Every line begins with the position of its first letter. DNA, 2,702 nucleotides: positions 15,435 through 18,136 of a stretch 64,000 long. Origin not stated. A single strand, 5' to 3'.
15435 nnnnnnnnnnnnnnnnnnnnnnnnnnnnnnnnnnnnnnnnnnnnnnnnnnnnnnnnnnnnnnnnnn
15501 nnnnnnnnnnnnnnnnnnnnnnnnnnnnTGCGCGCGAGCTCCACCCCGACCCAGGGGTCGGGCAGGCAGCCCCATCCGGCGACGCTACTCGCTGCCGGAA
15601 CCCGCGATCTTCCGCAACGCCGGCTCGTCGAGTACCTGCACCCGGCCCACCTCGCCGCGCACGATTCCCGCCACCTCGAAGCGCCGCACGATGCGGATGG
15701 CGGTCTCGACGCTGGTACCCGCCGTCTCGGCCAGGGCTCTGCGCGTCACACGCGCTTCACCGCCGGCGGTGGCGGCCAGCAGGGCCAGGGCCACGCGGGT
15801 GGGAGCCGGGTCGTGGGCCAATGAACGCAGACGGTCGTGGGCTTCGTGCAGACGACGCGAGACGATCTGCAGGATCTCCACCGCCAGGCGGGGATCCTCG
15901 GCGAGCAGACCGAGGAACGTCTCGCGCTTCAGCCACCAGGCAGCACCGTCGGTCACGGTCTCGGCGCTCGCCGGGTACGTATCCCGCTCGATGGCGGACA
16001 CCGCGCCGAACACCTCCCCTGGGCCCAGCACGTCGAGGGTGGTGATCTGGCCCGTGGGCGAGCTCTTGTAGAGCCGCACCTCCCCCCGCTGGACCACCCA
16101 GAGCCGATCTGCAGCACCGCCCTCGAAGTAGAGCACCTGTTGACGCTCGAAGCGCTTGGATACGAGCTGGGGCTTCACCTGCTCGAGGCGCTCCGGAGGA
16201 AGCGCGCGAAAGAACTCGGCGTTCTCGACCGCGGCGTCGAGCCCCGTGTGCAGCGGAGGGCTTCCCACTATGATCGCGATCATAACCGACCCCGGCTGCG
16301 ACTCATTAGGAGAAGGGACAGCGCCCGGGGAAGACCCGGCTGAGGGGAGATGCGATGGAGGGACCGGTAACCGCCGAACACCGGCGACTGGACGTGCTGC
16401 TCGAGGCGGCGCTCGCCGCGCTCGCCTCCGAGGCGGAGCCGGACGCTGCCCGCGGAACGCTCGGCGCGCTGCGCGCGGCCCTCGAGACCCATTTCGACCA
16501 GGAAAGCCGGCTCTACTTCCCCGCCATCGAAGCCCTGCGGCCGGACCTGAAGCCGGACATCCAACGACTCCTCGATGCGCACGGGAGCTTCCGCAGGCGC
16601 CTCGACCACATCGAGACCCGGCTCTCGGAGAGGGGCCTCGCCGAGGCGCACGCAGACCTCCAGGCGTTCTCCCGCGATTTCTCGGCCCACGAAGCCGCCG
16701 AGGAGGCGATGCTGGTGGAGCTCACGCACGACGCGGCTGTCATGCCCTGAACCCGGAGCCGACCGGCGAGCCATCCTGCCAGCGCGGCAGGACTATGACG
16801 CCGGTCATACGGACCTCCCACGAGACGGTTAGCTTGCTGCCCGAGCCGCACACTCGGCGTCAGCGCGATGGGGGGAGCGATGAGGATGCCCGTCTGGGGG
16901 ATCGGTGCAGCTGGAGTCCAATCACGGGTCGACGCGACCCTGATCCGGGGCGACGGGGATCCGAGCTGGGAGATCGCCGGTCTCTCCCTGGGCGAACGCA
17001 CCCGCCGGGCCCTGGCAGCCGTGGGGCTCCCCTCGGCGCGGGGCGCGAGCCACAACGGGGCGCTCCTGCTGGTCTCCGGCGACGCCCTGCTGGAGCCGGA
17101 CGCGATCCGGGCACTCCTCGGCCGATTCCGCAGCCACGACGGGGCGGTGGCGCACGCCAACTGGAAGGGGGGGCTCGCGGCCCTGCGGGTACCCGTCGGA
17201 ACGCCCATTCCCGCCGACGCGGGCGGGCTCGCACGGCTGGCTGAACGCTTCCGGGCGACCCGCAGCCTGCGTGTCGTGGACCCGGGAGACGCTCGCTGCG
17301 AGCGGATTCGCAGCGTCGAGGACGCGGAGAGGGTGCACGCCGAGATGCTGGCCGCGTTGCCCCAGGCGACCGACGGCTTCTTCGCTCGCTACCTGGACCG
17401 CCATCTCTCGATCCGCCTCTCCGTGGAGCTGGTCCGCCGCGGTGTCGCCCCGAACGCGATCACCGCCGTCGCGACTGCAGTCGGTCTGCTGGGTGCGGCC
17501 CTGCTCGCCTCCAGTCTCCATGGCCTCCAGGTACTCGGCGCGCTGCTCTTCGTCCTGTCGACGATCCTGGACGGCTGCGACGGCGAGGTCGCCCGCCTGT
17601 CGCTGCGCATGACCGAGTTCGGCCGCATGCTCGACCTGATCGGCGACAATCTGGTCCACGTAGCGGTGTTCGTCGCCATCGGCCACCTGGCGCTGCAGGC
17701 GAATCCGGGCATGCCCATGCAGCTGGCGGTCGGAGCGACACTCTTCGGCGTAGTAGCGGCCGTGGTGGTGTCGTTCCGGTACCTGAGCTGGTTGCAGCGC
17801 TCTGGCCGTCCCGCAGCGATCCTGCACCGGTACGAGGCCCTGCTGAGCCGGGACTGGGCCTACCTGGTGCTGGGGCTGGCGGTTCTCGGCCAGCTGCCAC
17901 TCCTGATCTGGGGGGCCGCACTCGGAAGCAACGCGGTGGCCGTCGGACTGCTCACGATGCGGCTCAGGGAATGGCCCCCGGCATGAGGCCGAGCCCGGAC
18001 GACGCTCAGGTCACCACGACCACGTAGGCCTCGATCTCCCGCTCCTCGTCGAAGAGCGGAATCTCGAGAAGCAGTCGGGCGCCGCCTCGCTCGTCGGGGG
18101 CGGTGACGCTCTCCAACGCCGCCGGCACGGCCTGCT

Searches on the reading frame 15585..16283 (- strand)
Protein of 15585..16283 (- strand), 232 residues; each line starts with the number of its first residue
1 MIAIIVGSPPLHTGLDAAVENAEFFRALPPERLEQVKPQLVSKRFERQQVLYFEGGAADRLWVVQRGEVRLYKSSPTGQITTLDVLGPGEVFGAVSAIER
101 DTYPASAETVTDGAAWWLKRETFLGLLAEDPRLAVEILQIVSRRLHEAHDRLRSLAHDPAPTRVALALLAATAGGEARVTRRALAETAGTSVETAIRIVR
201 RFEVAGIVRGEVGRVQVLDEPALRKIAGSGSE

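Call 3: search_protein_families(library=pfam, proteins=[window:15585-16283:-], max_evalue=0.01)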
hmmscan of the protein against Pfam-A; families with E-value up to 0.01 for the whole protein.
window:15585-16283:- (232 aa): 5 families
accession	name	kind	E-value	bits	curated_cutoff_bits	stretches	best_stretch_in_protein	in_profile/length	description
PF00027.35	cNMP_binding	-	1.1e-19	70.6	27.5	1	43-130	2-89/89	Cyclic nucleotide-binding domain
PF13545.12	HTH_Crp_2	-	3.1e-10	40.3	27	1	163-226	2-70/70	Crp-like helix-turn-helix domain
PF13412.12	HTH_24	-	0.0016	18.4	21.9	1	176-209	15-48/48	Winged helix-turn-helix DNA-binding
PF25213.1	HVO_A0261_N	-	0.0048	17.2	35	1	167-214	15-60/86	HVO_A0261 N-terminal domain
PF12802.13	MarR_2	-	0.006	17.2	27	0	162-209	4-51/61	MarR family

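Call 4: search_protein_families(library=ncbifam, proteins=[window:15585-16283:-], max_evalue=0.01)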
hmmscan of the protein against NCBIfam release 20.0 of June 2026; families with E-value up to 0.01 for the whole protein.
window:15585-16283:- (232 aa): 13 families
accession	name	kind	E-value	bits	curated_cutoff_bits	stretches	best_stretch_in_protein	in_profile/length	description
NF050806.1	TransRegFixKCaul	equivalog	1.7e-11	43.8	300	1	41-226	24-213/215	transcriptional regulator FixK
NF006901.0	PRK09392.1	equivalog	5.7e-11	42.2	211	1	18-227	8-221/236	transcriptional activator FtrB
NF041163.2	encap_f2b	equivalog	1.4e-09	37.7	400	1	31-145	86-201/450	family 2B encapsulin nanocompartment shell protein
NF008732.0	PRK11753.1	equivalog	5.5e-09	35.8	266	1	33-210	16-203/214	cAMP-activated global transcriptional regulator CRP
NF010499.0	PRK13918.1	equivalog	1.1e-08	34.8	274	1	45-227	17-201/205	CRP/FNR family transcriptional regulator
NF052518.1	TransRegLdrP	equivalog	5.7e-08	33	300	1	43-116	2-74/195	transcriptional regulator LdrP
NF053664.1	TransRegPtrACyano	equivalog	3.3e-06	26.5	300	1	46-171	10-135/196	Crp/Fnr family transcriptional regulator PtrA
NF058543.1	ActPatMycb56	equivalog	2.4e-05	23.4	460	1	23-145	2-122/317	acetyltransferase Pat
TIGR03896.1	cyc_nuc_ocin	subfamily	4.2e-05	23.1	161.05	1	44-145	165-266/317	bacteriocin-type transport-associated protein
NF008365.0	PRK11161.1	subfamily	5.6e-05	22.5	228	1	43-229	50-245/250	fumarate/nitrate reduction transcriptional regulator Fnr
TIGR03697.1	NtcA_cyano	equivalog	9.6e-05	22.2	244.95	1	50-169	3-124/193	global nitrogen regulator NtcA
NF007707.0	PRK10402.1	subfamily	0.00011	21.9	180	1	36-144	27-135/226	transcriptional regulator YeiL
NF045989.1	TransRegFnrLRhodb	equivalog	0.00053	19.3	300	1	32-194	31-201/245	transcriptional regulator FnrL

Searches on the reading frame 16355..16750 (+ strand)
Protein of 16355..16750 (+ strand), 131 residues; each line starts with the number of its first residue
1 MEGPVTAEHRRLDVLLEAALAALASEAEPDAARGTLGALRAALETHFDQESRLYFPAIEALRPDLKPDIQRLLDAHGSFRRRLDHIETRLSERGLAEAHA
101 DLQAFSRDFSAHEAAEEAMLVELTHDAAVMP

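Call 3: search_protein_families(library=pfam, proteins=[window:16355-16750:+], max_evalue=0.01)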
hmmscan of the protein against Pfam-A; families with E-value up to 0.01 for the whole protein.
window:16355-16750:+ (131 aa): 1 family
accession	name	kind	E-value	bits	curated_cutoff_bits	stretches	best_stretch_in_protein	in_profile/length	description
PF01814.28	Hemerythrin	-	1e-14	55.6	25.3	1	6-122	7-125/127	Hemerythrin HHE cation binding domain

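Call 4: search_protein_families(library=ncbifam, proteins=[window:16355-16750:+], max_evalue=0.01)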
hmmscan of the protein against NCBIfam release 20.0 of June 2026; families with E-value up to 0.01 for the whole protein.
window:16355-16750:+ (131 aa): 2 families
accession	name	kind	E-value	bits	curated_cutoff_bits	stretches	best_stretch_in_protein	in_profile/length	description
TIGR02481.1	hemeryth_dom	domain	0.00025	21.1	51.75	1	7-108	15-109/126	hemerythrin domain-containing protein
TIGR03652.1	FeS_repair_RIC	equivalog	0.0048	16.7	204.7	0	29-87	108-171/216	iron-sulfur cluster repair di-iron protein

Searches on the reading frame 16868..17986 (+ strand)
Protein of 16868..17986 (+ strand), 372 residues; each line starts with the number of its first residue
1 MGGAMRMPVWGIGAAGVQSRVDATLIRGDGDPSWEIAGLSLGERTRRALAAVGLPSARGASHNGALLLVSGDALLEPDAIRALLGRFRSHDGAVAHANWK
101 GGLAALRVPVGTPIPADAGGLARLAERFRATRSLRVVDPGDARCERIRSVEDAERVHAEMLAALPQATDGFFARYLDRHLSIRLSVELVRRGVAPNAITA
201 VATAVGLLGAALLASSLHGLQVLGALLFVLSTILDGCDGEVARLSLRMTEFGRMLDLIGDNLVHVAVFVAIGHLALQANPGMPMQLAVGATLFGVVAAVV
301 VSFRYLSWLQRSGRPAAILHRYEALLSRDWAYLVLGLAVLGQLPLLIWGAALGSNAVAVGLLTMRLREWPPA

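Call 53: search_protein_families(library=pfam, proteins=[window:16868-17986:+], max_evalue=0.001)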
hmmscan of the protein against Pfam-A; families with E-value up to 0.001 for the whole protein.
window:16868-17986:+ (372 aa): 1 family
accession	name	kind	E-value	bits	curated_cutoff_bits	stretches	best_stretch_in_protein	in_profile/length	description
PF01066.26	CDP-OH_P_transf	-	2.7e-11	44.5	22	1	194-338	3-133/152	CDP-alcohol phosphatidyltransferase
